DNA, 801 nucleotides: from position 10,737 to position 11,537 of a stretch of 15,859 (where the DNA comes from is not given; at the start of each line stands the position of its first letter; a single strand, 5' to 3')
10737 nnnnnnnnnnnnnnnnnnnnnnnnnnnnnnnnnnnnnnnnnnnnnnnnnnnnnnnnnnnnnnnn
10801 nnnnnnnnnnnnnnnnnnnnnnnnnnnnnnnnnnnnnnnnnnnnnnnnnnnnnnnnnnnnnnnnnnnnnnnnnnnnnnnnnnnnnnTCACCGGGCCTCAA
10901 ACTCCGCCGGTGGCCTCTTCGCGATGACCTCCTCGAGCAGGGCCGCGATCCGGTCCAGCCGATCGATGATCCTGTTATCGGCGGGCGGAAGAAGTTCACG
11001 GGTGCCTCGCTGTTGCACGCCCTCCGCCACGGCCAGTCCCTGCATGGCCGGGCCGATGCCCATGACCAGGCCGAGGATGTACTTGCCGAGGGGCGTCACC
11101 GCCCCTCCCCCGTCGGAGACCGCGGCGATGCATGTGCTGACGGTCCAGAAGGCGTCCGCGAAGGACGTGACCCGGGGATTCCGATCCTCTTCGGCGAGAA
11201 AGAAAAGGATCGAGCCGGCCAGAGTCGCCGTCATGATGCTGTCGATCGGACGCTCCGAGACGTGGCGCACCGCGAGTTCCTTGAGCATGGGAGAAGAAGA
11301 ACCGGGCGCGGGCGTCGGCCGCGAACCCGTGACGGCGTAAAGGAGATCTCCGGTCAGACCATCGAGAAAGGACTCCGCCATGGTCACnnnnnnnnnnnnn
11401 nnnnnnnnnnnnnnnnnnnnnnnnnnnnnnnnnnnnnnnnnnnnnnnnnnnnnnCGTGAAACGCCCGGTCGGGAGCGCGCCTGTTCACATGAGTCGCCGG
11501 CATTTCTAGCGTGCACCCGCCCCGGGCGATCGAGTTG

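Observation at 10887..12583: Two divergently transcribed K+-channel-fold genes that both lack the TVGYG selectivity filter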

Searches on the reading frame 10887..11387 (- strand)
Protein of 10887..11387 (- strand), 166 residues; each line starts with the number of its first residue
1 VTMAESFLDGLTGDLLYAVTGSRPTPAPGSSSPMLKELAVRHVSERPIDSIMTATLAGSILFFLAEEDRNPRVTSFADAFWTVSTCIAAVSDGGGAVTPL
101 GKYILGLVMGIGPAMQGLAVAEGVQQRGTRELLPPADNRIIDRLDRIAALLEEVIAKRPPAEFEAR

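Call 5: search_protein_families(library=pfam, proteins=[window:10887-11387:-], max_evalue=1)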
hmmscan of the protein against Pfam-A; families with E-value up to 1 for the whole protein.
window:10887-11387:- (166 aa): 1 family
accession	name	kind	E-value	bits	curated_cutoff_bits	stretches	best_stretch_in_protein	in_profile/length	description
PF09155.15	DUF1940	-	0.084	13.3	25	1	110-137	23-50/143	Domain of unknown function (DUF1940)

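Call 6: search_protein_families(library=ncbifam, proteins=[window:10887-11387:-], max_evalue=1)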
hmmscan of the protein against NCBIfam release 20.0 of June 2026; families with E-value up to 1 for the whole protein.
window:10887-11387:- (166 aa): 1 family
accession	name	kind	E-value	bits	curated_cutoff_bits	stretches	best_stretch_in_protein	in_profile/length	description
NF040645.1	K_channel_Meth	equivalog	0.00013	21.9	300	1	50-105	131-187/203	hyperpolarization-activated voltage-gated potassium channel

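Call 7: search_solved_structures(query=window:10887-11381:-, max_evalue=10, show_alignments=3)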
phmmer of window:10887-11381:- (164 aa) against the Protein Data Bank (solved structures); distinct sequences matched with E-value up to 10: 19.
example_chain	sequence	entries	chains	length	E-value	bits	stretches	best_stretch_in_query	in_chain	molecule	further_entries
9o0h_B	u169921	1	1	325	0.0094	19.1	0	38-97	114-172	Transcription factor ETV6,Non-receptor tyrosine-protein kinase TNK1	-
9e4q_A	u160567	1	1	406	0.013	18.7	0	38-97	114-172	Transcription factor ETV6,DARPin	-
7n2b_A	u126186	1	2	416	0.014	18.5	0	38-97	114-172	Transcription factor ETV6,Transcription factor ETV6,Transcription factor ETV6,3TEL-rigid-D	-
9j38_A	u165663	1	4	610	0.16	15.2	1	54-117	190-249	Potassium voltage-gated channel subfamily KQT member 5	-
9liz_A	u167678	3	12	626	0.16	15.1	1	54-117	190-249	Potassium voltage-gated channel subfamily KQT member 5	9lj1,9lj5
7byl_A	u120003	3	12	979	0.25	14.5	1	54-117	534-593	Green fluorescent protein,Potassium voltage-gated channel subfamily KQT member 4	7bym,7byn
7vnp_A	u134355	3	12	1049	0.27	14.4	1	54-117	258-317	Potassium voltage-gated channel subfamily KQT member 4,Maltodextrin-binding protein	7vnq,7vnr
2a0l_A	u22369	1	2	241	0.29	14.3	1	48-110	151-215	Voltage-gated potassium channel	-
1orq_C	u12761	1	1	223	0.32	14.1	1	48-115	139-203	potassium channel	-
9o10_B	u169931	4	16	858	0.34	14.1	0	10-33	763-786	Potassium voltage-gated channel subfamily B member 1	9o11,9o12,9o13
4h33_A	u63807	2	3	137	0.6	13.3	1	68-118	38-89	Lmo2059 protein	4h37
3lnm_B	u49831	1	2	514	0.77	12.9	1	54-110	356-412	F233W mutant of the Kv2.1 paddle-Kv1.2 chimera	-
3cgg_A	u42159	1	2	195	1.3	12.1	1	33-88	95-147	SAM-dependent methyltransferase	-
3lut_B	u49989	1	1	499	1.5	12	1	54-110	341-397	Potassium voltage-gated channel subfamily A member 2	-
2r9r_B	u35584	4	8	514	1.5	12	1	54-110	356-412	Paddle chimera voltage gated potassium channel Kv1.2-Kv2.1 | Potassium voltage-gated channel subfamily A member 2, Potassium voltage-gated channel subf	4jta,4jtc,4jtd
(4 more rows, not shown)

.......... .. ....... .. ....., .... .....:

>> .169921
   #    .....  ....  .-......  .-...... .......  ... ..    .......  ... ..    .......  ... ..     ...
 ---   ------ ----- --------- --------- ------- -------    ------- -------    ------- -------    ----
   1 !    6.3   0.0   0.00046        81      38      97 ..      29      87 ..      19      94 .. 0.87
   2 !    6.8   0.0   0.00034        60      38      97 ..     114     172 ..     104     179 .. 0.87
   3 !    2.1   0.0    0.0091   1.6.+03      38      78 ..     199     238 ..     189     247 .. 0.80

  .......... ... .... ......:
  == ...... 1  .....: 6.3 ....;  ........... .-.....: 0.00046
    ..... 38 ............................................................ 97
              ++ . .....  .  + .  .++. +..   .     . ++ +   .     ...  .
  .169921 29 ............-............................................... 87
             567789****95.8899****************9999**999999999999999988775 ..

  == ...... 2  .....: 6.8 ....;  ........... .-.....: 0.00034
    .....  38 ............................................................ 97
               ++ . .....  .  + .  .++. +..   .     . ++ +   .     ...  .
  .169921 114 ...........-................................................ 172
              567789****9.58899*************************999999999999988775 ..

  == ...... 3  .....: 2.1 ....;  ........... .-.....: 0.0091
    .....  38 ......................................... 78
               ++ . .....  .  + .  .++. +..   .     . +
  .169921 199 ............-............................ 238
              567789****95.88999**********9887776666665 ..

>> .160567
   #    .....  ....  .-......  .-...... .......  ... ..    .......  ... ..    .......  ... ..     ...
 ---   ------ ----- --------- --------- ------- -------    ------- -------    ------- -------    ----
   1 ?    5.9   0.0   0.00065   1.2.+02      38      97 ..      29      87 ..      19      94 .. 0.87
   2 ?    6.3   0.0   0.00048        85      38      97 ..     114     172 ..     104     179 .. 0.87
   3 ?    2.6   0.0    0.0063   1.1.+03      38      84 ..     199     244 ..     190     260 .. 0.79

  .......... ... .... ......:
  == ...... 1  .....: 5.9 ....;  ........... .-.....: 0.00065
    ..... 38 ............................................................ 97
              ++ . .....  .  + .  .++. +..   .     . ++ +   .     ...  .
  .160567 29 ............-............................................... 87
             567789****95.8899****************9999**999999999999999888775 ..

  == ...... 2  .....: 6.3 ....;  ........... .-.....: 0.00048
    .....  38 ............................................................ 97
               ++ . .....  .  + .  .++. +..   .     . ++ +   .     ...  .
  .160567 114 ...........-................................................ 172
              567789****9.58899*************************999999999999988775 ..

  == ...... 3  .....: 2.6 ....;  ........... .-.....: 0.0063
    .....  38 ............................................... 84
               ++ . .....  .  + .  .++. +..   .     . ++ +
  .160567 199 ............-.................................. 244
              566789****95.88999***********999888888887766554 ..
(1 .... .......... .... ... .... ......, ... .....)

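Call 9: find_homologous_proteins(query=window:10887-11381:-, max_evalue=0.001)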
Query window:10887-11381:- (164 aa): 2 proteins with E <= 0.001 among 403 candidates.
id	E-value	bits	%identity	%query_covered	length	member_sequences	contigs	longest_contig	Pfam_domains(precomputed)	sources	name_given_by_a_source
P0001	6.3e-100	349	100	100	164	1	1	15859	-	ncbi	-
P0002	2.2e-37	146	47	95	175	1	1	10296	-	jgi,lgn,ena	-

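Call 14: find_encoding_contigs(protein=P0002, flank=10000)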
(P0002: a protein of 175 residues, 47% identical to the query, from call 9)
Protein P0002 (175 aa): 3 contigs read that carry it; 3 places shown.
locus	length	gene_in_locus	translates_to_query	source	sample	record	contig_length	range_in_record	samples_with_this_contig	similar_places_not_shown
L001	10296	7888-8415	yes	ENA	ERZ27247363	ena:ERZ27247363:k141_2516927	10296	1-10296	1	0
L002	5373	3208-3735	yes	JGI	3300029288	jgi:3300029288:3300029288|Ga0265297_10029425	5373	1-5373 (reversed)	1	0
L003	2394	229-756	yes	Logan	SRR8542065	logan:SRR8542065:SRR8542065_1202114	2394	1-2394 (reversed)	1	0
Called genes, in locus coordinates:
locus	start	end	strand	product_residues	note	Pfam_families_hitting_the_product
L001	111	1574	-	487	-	-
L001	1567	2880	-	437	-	PF13183:Fer4_8 (faint), PF14697:Fer4_21 (faint), PF25160:LdpA_Fe-S-bd (weak), PF00037:Fer4, PF12837:Fer4_6 (weak), PF13237:Fer4_10 (weak), PF12838:Fer4_7, PF13187:Fer4_9 (weak)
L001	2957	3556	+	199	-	PF00702:Hydrolase, PF13419:HAD_2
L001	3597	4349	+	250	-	PF01145:Band_7 (weak)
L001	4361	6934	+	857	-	PF00270:DEAD, PF00271:Helicase_C, PF08482:HrpB_C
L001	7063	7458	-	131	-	-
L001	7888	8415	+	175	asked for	-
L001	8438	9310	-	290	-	-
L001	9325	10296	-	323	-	?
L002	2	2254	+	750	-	?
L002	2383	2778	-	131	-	-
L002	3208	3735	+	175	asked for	-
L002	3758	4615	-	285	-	-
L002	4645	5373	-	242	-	?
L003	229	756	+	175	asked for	-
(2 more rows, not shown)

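Call 19: search_protein_representatives(alignment_id=A1)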
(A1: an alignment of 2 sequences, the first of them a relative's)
Query: 2 sequences, 178 profile positions. Proteins with E-value up to 0.001 (for the whole library): 163; up to 1e-10: 22; up to 1e-30: 2. The best 150 are listed.
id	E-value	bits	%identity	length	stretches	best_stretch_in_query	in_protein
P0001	5.1e-87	306.6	-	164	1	1-169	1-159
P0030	1.5e-62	226.9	-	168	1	4-169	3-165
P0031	1.2e-22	96.9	-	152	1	4-153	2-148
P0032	1.2e-15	74.1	-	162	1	20-155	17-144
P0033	1.9e-14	70.2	-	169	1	26-154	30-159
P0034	2.2e-14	70.0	-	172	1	25-151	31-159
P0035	2.4e-14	69.9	-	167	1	27-153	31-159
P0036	2.5e-14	69.9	-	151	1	26-117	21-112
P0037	3.8e-14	69.2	-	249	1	26-150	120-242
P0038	5.8e-14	68.6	-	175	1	25-153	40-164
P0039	3.1e-13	66.3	-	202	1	43-154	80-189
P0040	4.7e-13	65.7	-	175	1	30-117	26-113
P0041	1.3e-12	64.3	-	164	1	28-154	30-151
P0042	2.9e-12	63.1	-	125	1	27-116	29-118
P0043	5.5e-12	62.2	-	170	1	28-150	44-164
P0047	5.1e-11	59.1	-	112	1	39-128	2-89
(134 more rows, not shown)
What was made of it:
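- Tried and rejected: The exhaustive HMMER search was needed (call 19).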

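Call 26: search_protein_families(library=pfam, alignment_id=A3, max_evalue=0.01)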
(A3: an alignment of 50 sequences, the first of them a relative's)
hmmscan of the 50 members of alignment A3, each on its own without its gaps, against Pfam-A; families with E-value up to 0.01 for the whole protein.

A. member 1, P0001 (164 aa): 0 families

B. families by the number of members that match (of 50 scanned): 2 families
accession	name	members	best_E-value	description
PF07885.22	Ion_trans_2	45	5.4e-10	Ion channel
PF10935.13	DUF2637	1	0.0067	Protein of unknown function (DUF2637)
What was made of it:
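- On K+ channel pore domain (Pfam Ion_trans_2, KcsA-like 2TM): small protein: The protein alone has no Pfam hit (calls 5, 26).
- Checked: The protein alone misses Pfam Ion_trans_2 (calls 5, 26).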

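Call 27: search_solved_structures(query=A3, max_evalue=0.01, show_alignments=3)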
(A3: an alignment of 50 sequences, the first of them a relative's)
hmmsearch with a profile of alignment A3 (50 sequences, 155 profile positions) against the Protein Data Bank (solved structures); distinct sequences matched with E-value up to 0.01: 159 (the best 60 are shown).
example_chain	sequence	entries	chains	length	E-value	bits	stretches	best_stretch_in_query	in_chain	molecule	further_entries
6uwm_A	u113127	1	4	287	1.8e-13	53.6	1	43-119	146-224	Voltage-gated potassium channel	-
1orq_C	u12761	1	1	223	2.7e-13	53.1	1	43-112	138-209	potassium channel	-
2a0l_A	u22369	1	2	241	3e-13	52.9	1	43-112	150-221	Voltage-gated potassium channel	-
4h33_A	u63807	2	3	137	1.5e-10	44.2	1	64-119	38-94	Lmo2059 protein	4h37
24vi_B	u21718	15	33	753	2.6e-10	43.4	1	49-110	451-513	Green fluorescent protein,Potassium voltage-gated channel subfamily KQT member 2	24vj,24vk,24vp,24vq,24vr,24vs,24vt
9x5j_D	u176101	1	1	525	3.3e-10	43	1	49-111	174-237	Potassium voltage-gated channel subfamily KQT member 2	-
9ixz_A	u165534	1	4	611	3.9e-10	42.8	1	49-111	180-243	Isoform 3 of Potassium voltage-gated channel subfamily KQT member 2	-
9ixy_A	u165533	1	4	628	4.2e-10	42.7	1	49-111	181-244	Isoform 3 of Potassium voltage-gated channel subfamily KQT member 2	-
8j02_A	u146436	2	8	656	4.5e-10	42.6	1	49-111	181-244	Potassium voltage-gated channel subfamily KQT member 2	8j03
7cr0_A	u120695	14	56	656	4.5e-10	42.6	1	49-111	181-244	Potassium voltage-gated channel subfamily KQT member 2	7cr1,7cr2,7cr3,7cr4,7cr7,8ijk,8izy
22ay_A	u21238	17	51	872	7.2e-10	42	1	49-111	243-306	Potassium voltage-gated channel subfamily KQT member 2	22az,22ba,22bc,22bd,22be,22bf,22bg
24vl_B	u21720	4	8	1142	1.1e-09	41.4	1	49-111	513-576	Green fluorescent protein,Potassium voltage-gated channel subfamily KQT member 2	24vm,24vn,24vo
3pjs_K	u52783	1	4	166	1.3e-09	41.1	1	42-147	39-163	Voltage-gated potassium channel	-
2a9h_A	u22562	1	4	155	3.5e-09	39.7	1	41-117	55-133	Voltage-gated potassium channel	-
3eff_K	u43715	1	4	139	1.2e-08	38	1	45-146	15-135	Voltage-gated potassium channel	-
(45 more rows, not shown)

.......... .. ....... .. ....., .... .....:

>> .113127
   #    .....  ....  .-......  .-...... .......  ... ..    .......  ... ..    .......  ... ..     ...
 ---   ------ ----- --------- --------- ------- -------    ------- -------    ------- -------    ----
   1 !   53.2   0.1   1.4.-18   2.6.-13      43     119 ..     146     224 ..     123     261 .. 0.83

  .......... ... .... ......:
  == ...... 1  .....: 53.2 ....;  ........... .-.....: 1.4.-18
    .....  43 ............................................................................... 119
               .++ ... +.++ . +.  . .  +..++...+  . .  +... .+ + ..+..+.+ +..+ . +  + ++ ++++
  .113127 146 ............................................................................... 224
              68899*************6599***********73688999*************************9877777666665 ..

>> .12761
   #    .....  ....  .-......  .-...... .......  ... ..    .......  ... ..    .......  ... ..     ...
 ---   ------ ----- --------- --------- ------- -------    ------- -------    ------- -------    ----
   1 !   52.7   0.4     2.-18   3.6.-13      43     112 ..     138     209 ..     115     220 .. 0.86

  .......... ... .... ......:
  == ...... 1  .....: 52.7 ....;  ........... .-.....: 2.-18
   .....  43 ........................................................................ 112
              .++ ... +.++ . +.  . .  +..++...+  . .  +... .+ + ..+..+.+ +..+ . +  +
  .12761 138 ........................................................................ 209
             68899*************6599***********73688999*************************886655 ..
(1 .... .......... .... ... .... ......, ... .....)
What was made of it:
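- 10887..11381 (-): Gene for the 164-aa KcsA-like protein (P0001). It is the first gene of the minus-strand cluster. Family profile versus KvAP is 2e-13 (call 27).
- On K+ channel pore domain (Pfam Ion_trans_2, KcsA-like 2TM): small protein: Through its family, 45 of 50 members hit Ion_trans_2 (call 26) and the profile hits KvAP at 2e-13 (call 27).
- Checked: The profile of its family hits KvAP at 2e-13 and KcsA at 1e-9 (call 27).
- Family homology: call 19 (163 relatives at E < 1e-3), call 26 (45 of 50 members hit Ion_trans_2), call 27 (profile versus KvAP 2e-13, KcsA 1e-9).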

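Call 33: predict_structure(alignment_id=A3)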
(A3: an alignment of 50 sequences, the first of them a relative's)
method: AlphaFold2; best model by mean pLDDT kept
length: 164 residues; sequences in the alignment: 50
mean_pLDDT: 85.8   pTM: 0.63
mean pLDDT of the five models: 85.8, 85.1, 85.0, 84.5, 84.3
residues with pLDDT >= 90: 85; 70-90: 58; 50-70: 21; < 50: 0
segments of 3 or more residues with pLDDT < 50: none
pLDDT, mean of each block of 10 residues (from residue 1): 68 79 69 85 91 96 97 97 87 89 94 90 76 78 96 89 65
secondary structure, 60 per line:
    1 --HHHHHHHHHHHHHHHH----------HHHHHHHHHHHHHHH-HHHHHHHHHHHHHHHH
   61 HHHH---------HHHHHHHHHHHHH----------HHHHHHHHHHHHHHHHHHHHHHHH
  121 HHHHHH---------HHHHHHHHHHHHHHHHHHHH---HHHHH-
elements in order: H3-18 H29-43 H45-64 H74-86 H97-126 H136-155 H159-163
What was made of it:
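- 10887..11381 (-): AF2 pLDDT 85.8 (call 33).
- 10917..10976 (-): C-terminal cytoplasmic helix (residues 136-155, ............). It is conserved across the family and aligns with the KcsA C-terminal bundle segment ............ AF2 secondary structure (call 33).
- On K+ channel pore domain (Pfam Ion_trans_2, KcsA-like 2TM): small protein: AF2 pLDDT 85.8 with the helices in the expected order (call 33).
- Checked: Its helices are TM1 45-64, pore helix 74-86, a loop at 87-96, TM2 97-126 and a C-terminal helix 136-155 (call 33).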

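Call 36: fold_search(model_id=the predicted structure, library=pdb)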
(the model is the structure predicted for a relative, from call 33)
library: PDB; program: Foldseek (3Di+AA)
matches with E <= 10: 1049; with E <= 0.001: 1
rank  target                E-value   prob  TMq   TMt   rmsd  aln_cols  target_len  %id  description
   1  1f6g_MODEL_1_A        1.2e-04  1.00  0.43  0.44  19.0       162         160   20  POTASSIUM CHANNEL (KCSA) FULL-LENGTH FOLD (released 2001-02-21)
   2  6nfu_C                1.3e-03  1.00  0.45  0.68   3.4        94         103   24  Structure of the KcsA-G77A mutant or the 2,4-ion bound configuration of a K+ channel selectivity filter. (released 2019-08-07)
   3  6by2_C                1.5e-03  1.00  0.46  0.68   3.4        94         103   26  Closed and deep-inactivated conformation of KcsA-T75A mutant (released 2018-05-09)
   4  3ifx_A                1.6e-03  1.00  0.45  0.71   3.5        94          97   23  Crystal structure of the Spin-labeled KcsA mutant V48R1 (released 2010-02-09)
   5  2p7t_C                2.0e-03  1.00  0.45  0.68   3.4        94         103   24  Crystal Structure of KcsA mutant (released 2007-10-09)
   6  1k4c_C                2.1e-03  1.00  0.44  0.66   3.6        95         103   24  Potassium Channel KcsA-Fab complex in high concentration of K+ (released 2001-11-14)
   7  2ih1_C                2.2e-03  1.00  0.46  0.69   3.3        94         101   24  Ion selectivity in a semi-synthetic K+ channel locked in the conductive conformation (released 2006-11-21)
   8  7mjt_C                2.2e-03  1.00  0.45  0.75   2.6        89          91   24  KcsA open gate E71V mutant with Barium (released 2022-03-23)
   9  2ih3_C                2.4e-03  1.00  0.46  0.70   3.3        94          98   24  Ion selectivity in a semi-synthetic K+ channel locked in the conductive conformation (released 2006-11-21)
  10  7rp0_C                2.6e-03  1.00  0.45  0.68   3.4        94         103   24  Structural Snapshots of Intermediates in the Gating of a K+ Channel (released 2021-10-27)
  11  4msw_C                2.8e-03  1.00  0.46  0.69   3.4        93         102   24  Y78 ester mutant of KcsA in high K+ (released 2013-10-30)
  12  3stz_C                2.8e-03  1.00  0.46  0.69   3.6        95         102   24  KcsA potassium channel mutant Y82C with nitroxide spin label (released 2012-04-18)
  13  7mdj_C                3.3e-03  1.00  0.46  0.69   3.9        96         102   24  The structure of KcsA in complex with a synthetic Fab (released 2022-02-16)
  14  1zwi_C                3.5e-03  1.00  0.46  0.69   3.3        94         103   24  Structure of mutant KcsA potassium channel (released 2006-03-07)
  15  5ebw_C                4.2e-03  1.00  0.46  0.69   3.4        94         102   24  KcsA with G77ester mutation (released 2016-04-20)
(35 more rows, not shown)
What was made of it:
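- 10887..11381 (-): Foldseek best matches are KcsA (call 36).
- On K+ channel pore domain (Pfam Ion_trans_2, KcsA-like 2TM): small protein: Top Foldseek matches are KcsA (call 36).
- Checked: The best Foldseek PDB matches are KcsA, with target-normalised TM-scores of about 0.66-0.79 (call 36).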

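Call 41: find_homologous_proteins(query=A3, max_evalue=0.001)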
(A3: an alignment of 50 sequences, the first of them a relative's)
Query A3 (50 sequences) (164 aa, profile of the alignment): 200 proteins with E <= 0.001 among 8000 candidates; the best 120 are listed.
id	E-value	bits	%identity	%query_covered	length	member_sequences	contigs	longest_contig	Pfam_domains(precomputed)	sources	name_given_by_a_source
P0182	4.8e-47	177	37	65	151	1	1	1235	PF07885.23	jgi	jgi:voltage-gated potassium channel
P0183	6.0e-47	177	39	66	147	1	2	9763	PF07885.23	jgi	jgi:voltage-gated potassium channel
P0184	7.0e-47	177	30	70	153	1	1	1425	PF07885.23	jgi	-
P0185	8.3e-47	177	36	70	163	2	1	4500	PF07885.23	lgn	-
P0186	3.7e-46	175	39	66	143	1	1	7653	PF07885.23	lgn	-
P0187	5.2e-45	171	32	90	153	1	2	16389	PF07885.23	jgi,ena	-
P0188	4.0e-44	168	34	77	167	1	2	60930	PF07885.23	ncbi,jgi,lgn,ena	jgi:hypothetical protein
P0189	6.5e-44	167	33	64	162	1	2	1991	-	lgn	-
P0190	7.7e-44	167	35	52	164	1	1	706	PF07885.23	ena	-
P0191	2.2e-43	166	32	71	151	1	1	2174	PF07885.23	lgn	-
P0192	2.2e-43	165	36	60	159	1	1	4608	PF07885.23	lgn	-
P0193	2.2e-43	165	35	57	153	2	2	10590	PF07885.23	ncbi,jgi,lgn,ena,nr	ncbi:MAG TPA: potassium channel family protein [Planctomycetota bacterium]|nr:potassium channel fami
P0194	2.5e-43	165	33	70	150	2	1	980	PF07885.23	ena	-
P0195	6.8e-43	164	38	52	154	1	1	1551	PF07885.23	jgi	-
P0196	1.2e-42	163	31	89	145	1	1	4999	PF07885.23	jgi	jgi:voltage-gated potassium channel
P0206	3.2e-41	159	31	71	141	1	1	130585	PF07885.23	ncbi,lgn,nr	ncbi:MAG TPA: ion channel [Tepidisphaeraceae bacterium]|nr:ion channel [Tepidisphaeraceae bacterium]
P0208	4.1e-41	158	36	67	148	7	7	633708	-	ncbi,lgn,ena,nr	ncbi:MAG: hypothetical protein IPF92_16090 [Myxococcales bacterium]|nr:hypothetical protein [Myxococ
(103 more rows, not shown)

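Call 45: find_encoding_contigs(protein=P0030, flank=10000)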
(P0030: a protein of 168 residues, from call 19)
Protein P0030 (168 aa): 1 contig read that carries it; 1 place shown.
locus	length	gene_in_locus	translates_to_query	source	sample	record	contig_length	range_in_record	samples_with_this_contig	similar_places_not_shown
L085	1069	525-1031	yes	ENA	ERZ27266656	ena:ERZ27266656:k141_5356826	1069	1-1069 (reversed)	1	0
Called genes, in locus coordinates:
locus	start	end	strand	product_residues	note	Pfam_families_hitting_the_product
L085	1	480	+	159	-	?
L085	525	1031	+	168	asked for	-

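Call 46: find_encoding_contigs(protein=P0031, flank=10000)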
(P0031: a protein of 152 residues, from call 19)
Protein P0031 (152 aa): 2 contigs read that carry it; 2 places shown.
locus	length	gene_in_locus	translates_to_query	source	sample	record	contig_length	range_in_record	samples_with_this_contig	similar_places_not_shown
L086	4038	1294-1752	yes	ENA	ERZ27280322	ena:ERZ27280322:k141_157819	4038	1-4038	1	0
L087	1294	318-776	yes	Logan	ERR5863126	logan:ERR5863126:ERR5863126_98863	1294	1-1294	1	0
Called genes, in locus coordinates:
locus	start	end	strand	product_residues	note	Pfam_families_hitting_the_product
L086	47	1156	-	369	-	-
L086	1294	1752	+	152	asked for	-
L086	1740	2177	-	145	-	PF03079:ARD, PF07883:Cupin_2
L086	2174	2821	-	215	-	PF00596:Aldolase_II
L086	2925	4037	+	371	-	?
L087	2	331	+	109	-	?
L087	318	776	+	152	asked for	-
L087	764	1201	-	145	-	PF03079:ARD, PF07883:Cupin_2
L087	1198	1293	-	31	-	?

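Call 47: find_encoding_contigs(protein=P0047, flank=10000)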
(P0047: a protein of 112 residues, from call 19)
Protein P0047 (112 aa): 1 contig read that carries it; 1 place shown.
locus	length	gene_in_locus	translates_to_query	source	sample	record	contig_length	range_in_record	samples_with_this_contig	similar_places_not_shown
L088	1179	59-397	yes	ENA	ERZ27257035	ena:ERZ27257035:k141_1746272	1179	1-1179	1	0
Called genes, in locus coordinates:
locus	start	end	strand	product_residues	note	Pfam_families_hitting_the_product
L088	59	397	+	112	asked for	-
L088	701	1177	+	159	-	?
